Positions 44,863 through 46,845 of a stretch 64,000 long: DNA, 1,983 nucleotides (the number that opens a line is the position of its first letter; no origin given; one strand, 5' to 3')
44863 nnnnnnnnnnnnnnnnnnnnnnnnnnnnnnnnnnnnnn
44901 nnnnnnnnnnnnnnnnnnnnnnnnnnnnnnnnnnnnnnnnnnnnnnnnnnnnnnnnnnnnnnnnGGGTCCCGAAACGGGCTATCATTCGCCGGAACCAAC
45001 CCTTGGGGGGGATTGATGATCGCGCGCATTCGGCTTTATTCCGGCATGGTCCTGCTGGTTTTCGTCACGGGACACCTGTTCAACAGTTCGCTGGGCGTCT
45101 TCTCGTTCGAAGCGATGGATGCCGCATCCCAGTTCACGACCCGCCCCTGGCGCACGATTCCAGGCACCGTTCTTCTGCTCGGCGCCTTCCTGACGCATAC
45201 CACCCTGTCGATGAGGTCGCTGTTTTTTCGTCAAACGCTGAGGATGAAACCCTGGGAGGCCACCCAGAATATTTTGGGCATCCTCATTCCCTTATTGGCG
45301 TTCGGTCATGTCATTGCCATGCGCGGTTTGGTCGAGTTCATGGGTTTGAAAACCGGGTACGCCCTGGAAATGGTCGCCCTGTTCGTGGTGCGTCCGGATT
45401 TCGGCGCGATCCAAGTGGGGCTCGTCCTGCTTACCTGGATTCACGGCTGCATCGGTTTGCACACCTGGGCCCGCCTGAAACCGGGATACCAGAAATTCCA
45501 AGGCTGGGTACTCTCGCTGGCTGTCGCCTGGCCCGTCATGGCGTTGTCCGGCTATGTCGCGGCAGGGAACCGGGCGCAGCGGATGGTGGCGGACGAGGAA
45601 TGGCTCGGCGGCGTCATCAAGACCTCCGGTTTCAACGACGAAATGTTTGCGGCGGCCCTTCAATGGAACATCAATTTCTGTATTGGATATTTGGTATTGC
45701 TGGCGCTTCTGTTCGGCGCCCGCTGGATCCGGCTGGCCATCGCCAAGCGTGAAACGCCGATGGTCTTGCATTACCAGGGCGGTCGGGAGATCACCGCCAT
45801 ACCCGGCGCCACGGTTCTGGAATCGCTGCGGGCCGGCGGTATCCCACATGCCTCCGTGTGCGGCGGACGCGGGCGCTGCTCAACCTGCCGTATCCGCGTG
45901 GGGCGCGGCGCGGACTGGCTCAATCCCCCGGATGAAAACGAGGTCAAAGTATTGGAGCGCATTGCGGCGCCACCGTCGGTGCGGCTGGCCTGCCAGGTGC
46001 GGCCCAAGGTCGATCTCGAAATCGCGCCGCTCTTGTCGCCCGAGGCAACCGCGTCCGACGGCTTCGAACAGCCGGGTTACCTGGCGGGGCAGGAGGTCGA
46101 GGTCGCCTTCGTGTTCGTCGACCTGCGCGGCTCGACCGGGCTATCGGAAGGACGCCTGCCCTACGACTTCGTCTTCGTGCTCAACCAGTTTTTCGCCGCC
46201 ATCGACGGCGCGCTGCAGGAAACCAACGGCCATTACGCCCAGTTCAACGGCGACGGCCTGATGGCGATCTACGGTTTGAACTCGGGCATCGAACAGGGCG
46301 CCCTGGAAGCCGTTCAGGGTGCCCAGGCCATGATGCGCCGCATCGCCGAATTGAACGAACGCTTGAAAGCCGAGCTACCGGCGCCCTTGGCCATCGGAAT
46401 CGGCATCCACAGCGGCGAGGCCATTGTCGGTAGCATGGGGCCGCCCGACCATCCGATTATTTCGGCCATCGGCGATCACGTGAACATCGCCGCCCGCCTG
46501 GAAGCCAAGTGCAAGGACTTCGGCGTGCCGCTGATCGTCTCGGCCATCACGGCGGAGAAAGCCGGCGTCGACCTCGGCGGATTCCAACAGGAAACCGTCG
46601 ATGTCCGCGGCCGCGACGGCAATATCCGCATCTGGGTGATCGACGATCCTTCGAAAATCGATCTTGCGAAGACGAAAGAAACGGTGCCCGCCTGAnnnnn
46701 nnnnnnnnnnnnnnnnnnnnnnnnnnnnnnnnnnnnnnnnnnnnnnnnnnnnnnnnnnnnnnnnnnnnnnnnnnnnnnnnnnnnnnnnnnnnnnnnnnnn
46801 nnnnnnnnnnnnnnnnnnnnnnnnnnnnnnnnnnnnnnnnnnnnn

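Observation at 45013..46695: Polytopic membrane domain + [2Fe-2S] ferredoxin + class III cyclase: a probable redox-sensing adenylate cyclase, immediately downstream of the ISC operon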

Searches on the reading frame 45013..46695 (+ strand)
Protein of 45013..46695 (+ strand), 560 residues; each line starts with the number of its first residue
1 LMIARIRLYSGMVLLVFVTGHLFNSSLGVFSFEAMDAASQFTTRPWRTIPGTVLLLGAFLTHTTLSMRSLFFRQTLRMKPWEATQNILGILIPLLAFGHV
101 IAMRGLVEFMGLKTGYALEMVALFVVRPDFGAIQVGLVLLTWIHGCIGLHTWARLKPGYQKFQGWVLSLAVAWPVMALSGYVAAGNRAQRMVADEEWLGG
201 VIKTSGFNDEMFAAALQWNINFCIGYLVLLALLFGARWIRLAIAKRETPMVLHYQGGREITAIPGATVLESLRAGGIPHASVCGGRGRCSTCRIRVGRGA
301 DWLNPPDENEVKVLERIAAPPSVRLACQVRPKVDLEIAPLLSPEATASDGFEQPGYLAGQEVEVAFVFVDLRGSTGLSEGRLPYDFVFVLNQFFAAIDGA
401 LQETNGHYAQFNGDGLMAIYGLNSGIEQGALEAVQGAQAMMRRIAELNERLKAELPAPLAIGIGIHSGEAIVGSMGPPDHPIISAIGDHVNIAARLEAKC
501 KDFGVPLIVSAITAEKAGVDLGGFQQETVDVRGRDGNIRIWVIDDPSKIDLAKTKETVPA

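Call 3: search_protein_families(library=pfam, proteins=[window:45013-46695:+], max_evalue=0.01)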
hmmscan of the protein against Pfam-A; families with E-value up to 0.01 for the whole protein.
window:45013-46695:+ (560 aa): 2 families
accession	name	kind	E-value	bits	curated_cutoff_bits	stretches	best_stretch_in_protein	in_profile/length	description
PF00211.25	Guanylate_cyc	-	1.4e-13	51.3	21.9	1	363-534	8-173/183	Adenylate and Guanylate cyclase catalytic domain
PF00111.32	Fer2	-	4.1e-09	36.7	21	1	257-332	7-77/77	2Fe-2S iron-sulfur cluster binding domain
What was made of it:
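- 45763..46026 (+): Fer2 [2Fe-2S] domain (residues 250-337). It follows TM6 after about 4 residues. Ligands are Cys282 (45859-45861), Cys288 (45877-45879), Cys291 (45886-45888) and Cys326 (45991-45993). Pfam PF00111 E 4e-9 (call 3).
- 46090..46641 (+): Class III (IIIb-like) cyclase catalytic domain (residues 359-542). Metal-binding Asp369 and Asp413. Transition-state Asn490 and Arg494. Specificity pair Gln409 (46240-46242) and Ser483 (46462-46464). Pfam PF00211 E 1e-13 (call 3).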

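Call 4: search_protein_families(library=ncbifam, proteins=[window:45013-46695:+], max_evalue=0.01)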
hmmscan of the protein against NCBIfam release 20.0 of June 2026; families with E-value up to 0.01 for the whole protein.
window:45013-46695:+ (560 aa): 3 families
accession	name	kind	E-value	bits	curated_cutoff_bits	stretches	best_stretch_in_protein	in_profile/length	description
TIGR01941.1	nqrF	equivalog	7.7e-11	41.5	295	1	243-337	27-118/405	NADH:ubiquinone reductase (Na(+)-transporting) subunit F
TIGR02007.1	fdx_isc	equivalog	5e-06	26.6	132.1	1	256-330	14-89/110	ISC system 2Fe-2S type ferredoxin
TIGR03903.1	TOMM_kin_cyc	equivalog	0.0001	20.3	705.75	1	403-505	331-426/1267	TOMM system kinase/cyclase fusion protein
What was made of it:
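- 45763..46026 (+): Best NCBIfam match is the NqrF N-terminal region, E 8e-11 (call 4).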

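Call 6: find_homologous_proteins(query=window:45013-46695:+, max_evalue=0.00001)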
Query window:45013-46695:+ (560 aa): 7373 proteins with E <= 0.00001 among 8000 candidates; the best 120 are listed.
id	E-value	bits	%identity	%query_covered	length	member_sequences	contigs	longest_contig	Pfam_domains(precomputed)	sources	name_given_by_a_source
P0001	0.0e+0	1266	100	100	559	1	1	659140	PF00111.33,PF00211.26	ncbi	-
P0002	0.0e+0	1125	86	100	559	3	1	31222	PF00111.33,PF00211.26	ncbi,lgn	-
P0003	3.9e-267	906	72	100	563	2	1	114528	PF00111.33,PF00211.26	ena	-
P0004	4.4e-258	876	72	98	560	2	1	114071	PF00111.33,PF00211.26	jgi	jgi:adenylate cyclase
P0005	4.7e-256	869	69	98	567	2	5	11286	PF00111.33,PF00211.26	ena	-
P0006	8.3e-241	819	64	100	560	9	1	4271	PF00111.33,PF00211.26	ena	-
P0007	1.2e-239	815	66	99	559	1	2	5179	PF00111.33,PF00211.26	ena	-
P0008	1.6e-233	795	63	100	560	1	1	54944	PF00111.33,PF00211.26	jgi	jgi:adenylate cyclase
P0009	3.5e-229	781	63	98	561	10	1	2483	PF00111.33,PF00211.26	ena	-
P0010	6.9e-229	780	60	100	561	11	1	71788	PF00111.33,PF00211.26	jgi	jgi:adenylate cyclase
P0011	8.3e-229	779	62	100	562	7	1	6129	PF00111.33,PF00211.26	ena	-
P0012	1.9e-228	778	61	100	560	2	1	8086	PF00111.33,PF00211.26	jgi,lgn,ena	-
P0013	4.8e-224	764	62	98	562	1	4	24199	PF00111.33,PF00211.26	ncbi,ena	-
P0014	4.7e-217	740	61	98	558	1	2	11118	PF00111.33,PF00211.26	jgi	-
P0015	3.1e-215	734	60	100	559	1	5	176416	PF00111.33,PF00211.26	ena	-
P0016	3.1e-214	731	59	99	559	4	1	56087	PF00111.33,PF00211.26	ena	-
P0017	1.4e-180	620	52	99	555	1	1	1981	PF00111.33,PF00211.26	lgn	-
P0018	4.1e-179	615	52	98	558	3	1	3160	PF00111.33,PF00211.26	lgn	-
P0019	1.2e-178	614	52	98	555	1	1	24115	PF00111.33,PF00211.26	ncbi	-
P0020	2.3e-178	613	52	99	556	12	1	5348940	PF00111.33,PF00211.26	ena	-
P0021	9.2e-178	611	51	98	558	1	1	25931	PF00111.33,PF00211.26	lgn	-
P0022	1.1e-177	611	51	99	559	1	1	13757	PF00111.33,PF00211.26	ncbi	-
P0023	1.6e-177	610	52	98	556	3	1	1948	PF00111.33,PF00211.26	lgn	-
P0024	8.2e-177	608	51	98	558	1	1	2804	PF00111.33,PF00211.26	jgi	jgi:adenylate cyclase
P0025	1.1e-175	604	53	98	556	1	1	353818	PF00111.33,PF00211.26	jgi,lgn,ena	-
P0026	8.1e-175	601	51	98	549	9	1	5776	PF00111.33,PF00211.26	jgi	jgi:adenylate cyclase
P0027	1.4e-174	600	52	98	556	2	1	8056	PF00111.33,PF00211.26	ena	-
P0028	2.3e-174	600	50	98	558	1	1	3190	PF00111.33,PF00211.26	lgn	-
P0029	2.0e-173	596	52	97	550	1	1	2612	PF00111.33,PF00211.26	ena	-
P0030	2.2e-173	596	51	98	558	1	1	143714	PF00111.33,PF00211.26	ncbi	-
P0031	2.7e-173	596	50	99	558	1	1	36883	PF00111.33,PF00211.26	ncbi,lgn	-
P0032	3.8e-173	596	51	98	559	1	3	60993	PF00111.33,PF00211.26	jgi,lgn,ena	-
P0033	4.7e-171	589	50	98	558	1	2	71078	PF00111.33,PF00211.26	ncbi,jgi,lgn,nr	ncbi:MAG: adenylate/guanylate cyclase domain-containing protein [Rhodospirillales bacterium]|nr:aden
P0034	7.0e-171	588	50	99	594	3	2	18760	PF00111.33,PF00211.26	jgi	jgi:adenylate cyclase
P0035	7.3e-171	588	49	99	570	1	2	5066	PF00111.33,PF00211.26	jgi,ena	-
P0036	1.3e-170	587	48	98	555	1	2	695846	PF00111.33,PF00211.26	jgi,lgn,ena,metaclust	metaclust:\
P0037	2.2e-170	586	49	98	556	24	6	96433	PF00111.33,PF00211.26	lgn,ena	-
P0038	3.1e-170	586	50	99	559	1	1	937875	PF00111.33,PF00211.26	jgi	jgi:adenylate cyclase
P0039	3.5e-170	586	49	98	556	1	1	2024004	PF00111.33,PF00211.26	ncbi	-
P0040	4.7e-170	585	48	98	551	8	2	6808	PF00111.33,PF00211.26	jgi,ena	-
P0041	5.1e-170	585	48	98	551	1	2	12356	PF00111.33,PF00211.26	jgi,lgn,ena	-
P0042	5.1e-170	585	49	98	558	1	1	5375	PF00111.33,PF00211.26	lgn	-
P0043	1.1e-169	584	51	97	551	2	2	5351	PF00111.33,PF00211.26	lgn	-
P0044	1.6e-169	584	50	99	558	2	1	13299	PF00111.33,PF00211.26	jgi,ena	-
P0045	3.8e-169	582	49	98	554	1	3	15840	PF00111.33,PF00211.26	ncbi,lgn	-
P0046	6.7e-169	582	50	98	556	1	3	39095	PF00111.33,PF00211.26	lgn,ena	-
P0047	1.6e-168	580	48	99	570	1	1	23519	PF00111.33,PF00211.26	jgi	-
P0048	1.6e-168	580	48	97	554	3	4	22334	PF00111.33,PF00211.26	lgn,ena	-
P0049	5.4e-168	579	50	99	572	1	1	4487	PF00111.33,PF00211.26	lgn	-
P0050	8.1e-168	578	49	99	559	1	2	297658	PF00111.33,PF00211.26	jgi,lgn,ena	-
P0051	4.0e-167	576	51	98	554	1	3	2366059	PF00111.33,PF00211.26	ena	-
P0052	4.5e-167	576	48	99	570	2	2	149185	PF00111.33,PF00211.26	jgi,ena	-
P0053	6.1e-167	575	49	98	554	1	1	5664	PF00111.33,PF00211.26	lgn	-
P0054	9.3e-167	574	49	100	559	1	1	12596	PF00111.33,PF00211.26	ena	-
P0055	5.0e-166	572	49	98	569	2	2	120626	PF00111.33,PF00211.26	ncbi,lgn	-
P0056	7.0e-166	572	49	98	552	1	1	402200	PF00111.33,PF00211.26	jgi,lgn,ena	-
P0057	1.3e-165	571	74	61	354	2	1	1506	PF00111.33,PF00211.26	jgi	jgi:adenylate cyclase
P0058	6.7e-165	568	49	98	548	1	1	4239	PF00111.33,PF00211.26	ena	-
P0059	5.3e-164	565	49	98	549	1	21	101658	PF00111.33,PF00211.26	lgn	-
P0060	1.4e-163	564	48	99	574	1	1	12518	PF00111.33,PF00211.26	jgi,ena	-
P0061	1.7e-163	564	48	97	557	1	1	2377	PF00111.33,PF00211.26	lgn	-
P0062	9.0e-163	561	49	98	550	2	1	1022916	PF00111.33,PF00211.26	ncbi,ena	-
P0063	2.1e-162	560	48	98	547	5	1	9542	PF00111.33,PF00211.26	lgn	-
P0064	3.1e-162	560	50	98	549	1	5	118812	PF00111.33,PF00211.26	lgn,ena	-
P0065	3.8e-162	559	49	97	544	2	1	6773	PF00111.33,PF00211.26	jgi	-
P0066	4.3e-162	559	49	98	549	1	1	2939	PF00111.33,PF00211.26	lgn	-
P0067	1.7e-161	557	50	98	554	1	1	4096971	PF00111.33,PF00211.26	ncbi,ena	-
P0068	2.8e-161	556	47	99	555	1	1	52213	PF00111.33,PF00211.26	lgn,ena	-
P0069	3.4e-161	556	48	99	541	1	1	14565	PF00111.33,PF00211.26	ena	-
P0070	4.0e-161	556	48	98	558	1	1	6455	PF00111.33,PF00211.26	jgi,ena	-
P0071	4.5e-161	556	49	98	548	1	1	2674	PF00111.33,PF00211.26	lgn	-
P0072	5.7e-161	555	48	98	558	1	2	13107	PF00111.33,PF00211.26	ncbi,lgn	-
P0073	1.0e-160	555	49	98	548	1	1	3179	PF00111.33,PF00211.26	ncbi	-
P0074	1.0e-160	555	49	98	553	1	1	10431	PF00111.33,PF00211.26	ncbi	-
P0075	1.2e-160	554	47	98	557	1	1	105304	PF00111.33,PF00211.26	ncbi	-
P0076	3.3e-160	553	49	98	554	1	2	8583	PF00111.33,PF00211.26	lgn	-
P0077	3.7e-160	553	48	98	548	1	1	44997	PF00111.33,PF00211.26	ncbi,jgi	-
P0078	5.9e-160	552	48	98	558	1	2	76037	PF00111.33,PF00211.26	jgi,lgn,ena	-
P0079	8.8e-160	551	49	98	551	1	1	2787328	PF00111.33,PF00211.26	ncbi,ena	-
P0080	9.6e-160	551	49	98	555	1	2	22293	PF00111.33,PF00211.26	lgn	-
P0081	3.5e-159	549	47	99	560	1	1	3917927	PF00111.33,PF00211.26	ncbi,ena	-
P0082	4.6e-159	549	49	98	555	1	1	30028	PF00111.33,PF00211.26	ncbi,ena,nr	ncbi:MAG: 2Fe-2S iron-sulfur cluster-binding protein [Hyphomicrobiaceae bacterium]|nr:2Fe-2S iron-su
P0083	9.4e-159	548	48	97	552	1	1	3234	PF00111.33,PF00211.26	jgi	-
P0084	1.0e-158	548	45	99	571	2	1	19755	PF00111.33,PF00211.26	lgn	-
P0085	1.3e-158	548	48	98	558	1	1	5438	PF00111.33,PF00211.26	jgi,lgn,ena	-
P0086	4.2e-158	546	49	98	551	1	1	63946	PF00111.33,PF00211.26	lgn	-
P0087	5.3e-158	546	47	98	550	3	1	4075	PF00111.33,PF00211.26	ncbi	-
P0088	5.4e-158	546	49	97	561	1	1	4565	PF00111.33,PF00211.26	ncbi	ncbi:MAG: adenylate/guanylate cyclase domain-containing protein [Pseudomonadota bacterium]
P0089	5.6e-158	545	49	97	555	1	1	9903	PF00111.33,PF00211.26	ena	-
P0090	8.5e-158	545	49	97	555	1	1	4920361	PF00111.33,PF00211.26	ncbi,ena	-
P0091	8.8e-158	545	48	97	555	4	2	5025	PF00111.33,PF00211.26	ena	-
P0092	9.4e-158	545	47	99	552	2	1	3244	PF00111.33,PF00211.26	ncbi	-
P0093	1.5e-157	544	48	98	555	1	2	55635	PF00111.33,PF00211.26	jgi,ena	-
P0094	2.4e-157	543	49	98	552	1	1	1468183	PF00111.33,PF00211.26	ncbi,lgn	ncbi:MAG: adenylate/guanylate cyclase domain-containing protein [Rhodospirillales bacterium]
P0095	7.5e-157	542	49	98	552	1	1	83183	PF00111.33,PF00211.26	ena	-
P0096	1.3e-156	541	48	99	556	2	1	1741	PF00111.33,PF00211.26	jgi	jgi:adenylate cyclase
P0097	2.7e-156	540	54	80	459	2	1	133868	PF00111.33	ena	-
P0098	4.2e-156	539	45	98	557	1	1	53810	PF00111.33,PF00211.26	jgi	-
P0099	4.4e-156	539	46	99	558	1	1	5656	PF00111.33,PF00211.26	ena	-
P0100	6.8e-156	539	47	99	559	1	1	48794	PF00111.33,PF00211.26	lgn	-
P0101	1.0e-155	538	48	97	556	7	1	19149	PF00111.33,PF00211.26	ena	-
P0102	6.5e-155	535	47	98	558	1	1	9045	PF00111.33,PF00211.26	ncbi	-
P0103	7.1e-155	535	47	98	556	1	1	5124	PF00111.33,PF00211.26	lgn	-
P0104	7.1e-155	535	48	98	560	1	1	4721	PF00111.33,PF00211.26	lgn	-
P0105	2.1e-154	534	47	97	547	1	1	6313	PF00111.33,PF00211.26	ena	-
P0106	2.5e-154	533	47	97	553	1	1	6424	PF00111.33,PF00211.26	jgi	jgi:adenylate cyclase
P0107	3.0e-154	533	48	96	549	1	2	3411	PF00111.33,PF00211.26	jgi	jgi:adenylate cyclase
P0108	4.1e-154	533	47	97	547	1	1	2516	PF00111.33,PF00211.26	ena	-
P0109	4.3e-154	533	46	99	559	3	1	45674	PF00111.33,PF00211.26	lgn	-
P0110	4.5e-154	533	47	96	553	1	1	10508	PF00111.33,PF00211.26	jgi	jgi:adenylate cyclase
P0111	5.3e-154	532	47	97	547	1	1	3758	PF00111.33,PF00211.26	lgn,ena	-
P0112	5.5e-154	532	47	97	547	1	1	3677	PF00111.33,PF00211.26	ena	-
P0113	5.9e-154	532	48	97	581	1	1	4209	PF00111.33,PF00211.26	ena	-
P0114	7.2e-154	532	47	97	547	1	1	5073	PF00111.33,PF00211.26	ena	-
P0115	7.5e-154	532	47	97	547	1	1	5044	PF00111.33,PF00211.26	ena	-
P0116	1.2e-153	531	47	97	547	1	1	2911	PF00111.33,PF00211.26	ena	-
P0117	1.3e-153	531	48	97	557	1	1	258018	PF00111.33,PF00211.26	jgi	-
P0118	1.4e-153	531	47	99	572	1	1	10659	PF00111.33,PF00211.26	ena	-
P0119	1.4e-153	531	47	97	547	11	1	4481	PF00111.33,PF00211.26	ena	-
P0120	1.5e-153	531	47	97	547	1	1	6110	PF00111.33,PF00211.26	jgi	-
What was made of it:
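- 45016..46695 (+): Whole gene: 559-aa membrane-bound cyclase. An alternative TTG start lies at 45013. The stop codon is TGA at 46693-46695. Identical database protein P0001 of 559 aa (call 6).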

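Call 12: find_related_loci(query=A1, collection=genome_contigs, flank=10000)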
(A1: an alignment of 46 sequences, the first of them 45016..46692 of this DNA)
Query A1 (559 aa) in genome_contigs; peptide patterns used: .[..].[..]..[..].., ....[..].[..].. (x = any residue, [..] = any of these).
600 stretches matched a pattern (row limit reached: there are more); 588 encode a relative of the query (tblastn E <= 1e-3); the best 80 are kept; 80 distinct loci.
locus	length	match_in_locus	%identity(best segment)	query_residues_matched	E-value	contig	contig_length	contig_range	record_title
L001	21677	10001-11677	88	1-559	0e+0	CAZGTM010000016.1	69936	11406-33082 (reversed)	MAG TPA_asm: uncultured Rhodospirillaceae bacterium isolate SRP077602_co8_95 genome assembly, contig: NODE_493_length_69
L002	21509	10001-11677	86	1-559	0e+0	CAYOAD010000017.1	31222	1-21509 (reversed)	MAG TPA_asm: uncultured Rhodospirillaceae bacterium isolate SRP167671_co2_244 genome assembly, contig: NODE_1916_length_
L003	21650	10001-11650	65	1-550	0e+0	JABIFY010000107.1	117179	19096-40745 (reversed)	MAG: Alphaproteobacteria bacterium isolate SI053_bin31 k141_816275, whole genome shotgun sequence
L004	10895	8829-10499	51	1-557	0e+0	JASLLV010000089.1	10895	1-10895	MAG: Rhodospirillales bacterium isolate Arabian10_MAG_32 NODE_89_length_10895_cov_8.533185, whole genome shotgun sequenc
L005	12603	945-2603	52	1-550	1e-179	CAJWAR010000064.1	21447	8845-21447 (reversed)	MAG TPA_asm: uncultured Rhodospirillaceae bacterium isolate ERR599062_bin.37_MetaBAT_v2.12.1_MAG genome assembly, contig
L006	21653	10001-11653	47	4-553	7e-166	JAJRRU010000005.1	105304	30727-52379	MAG: Alphaproteobacteria bacterium isolate Dive100_bin3.50 k141_226132, whole genome shotgun sequence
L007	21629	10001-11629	49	1-548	5e-166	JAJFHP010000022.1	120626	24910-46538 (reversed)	MAG: Hyphomicrobiales bacterium isolate OFTM203 OFTM203_21, whole genome shotgun sequence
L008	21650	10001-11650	49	1-548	2e-165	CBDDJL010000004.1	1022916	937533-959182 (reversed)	MAG: Rhodospirillales bacterium isolate 31c28a96-7474-444d-91f1-dcec9bbdbe2f genome assembly, contig: contig_4, whole ge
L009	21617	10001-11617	49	4-546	4e-162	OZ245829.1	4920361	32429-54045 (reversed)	MAG: Hyphomicrobiales bacterium isolate e75b2482-386e-49a5-88ac-96db8616c2ba genome assembly, chromosome: 1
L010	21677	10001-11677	50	1-558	9e-162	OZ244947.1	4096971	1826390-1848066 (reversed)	MAG: Rhodospirillales bacterium isolate 685544e8-54a0-4504-9ca6-f21ab3b9bd35 genome assembly, chromosome: 1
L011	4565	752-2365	49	4-545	5e-163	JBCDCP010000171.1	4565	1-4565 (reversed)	MAG: Pseudomonadota bacterium isolate P01_G01_bin.2 k141_1973200_length_4565_cov_12.0000, whole genome shotgun sequence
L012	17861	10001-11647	51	1-548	2e-173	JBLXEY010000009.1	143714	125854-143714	MAG: Rhodospirillales bacterium isolate ET02-02 T02maxbin_out.002RE.5K@9, whole genome shotgun sequence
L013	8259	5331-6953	48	1-541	5e-154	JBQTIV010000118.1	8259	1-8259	MAG: Betaproteobacteria bacterium isolate SAW101 c_000000213669, whole genome shotgun sequence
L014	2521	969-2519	48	4-517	2e-163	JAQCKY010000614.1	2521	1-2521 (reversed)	MAG: Proteobacteria bacterium isolate casp40-mb.87 NODE_90066_length_2521_cov_0.045830, whole genome shotgun sequence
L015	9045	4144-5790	47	1-548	4e-153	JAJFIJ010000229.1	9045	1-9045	MAG: Rhodospirillales bacterium isolate OFTM364 OFTM364_228, whole genome shotgun sequence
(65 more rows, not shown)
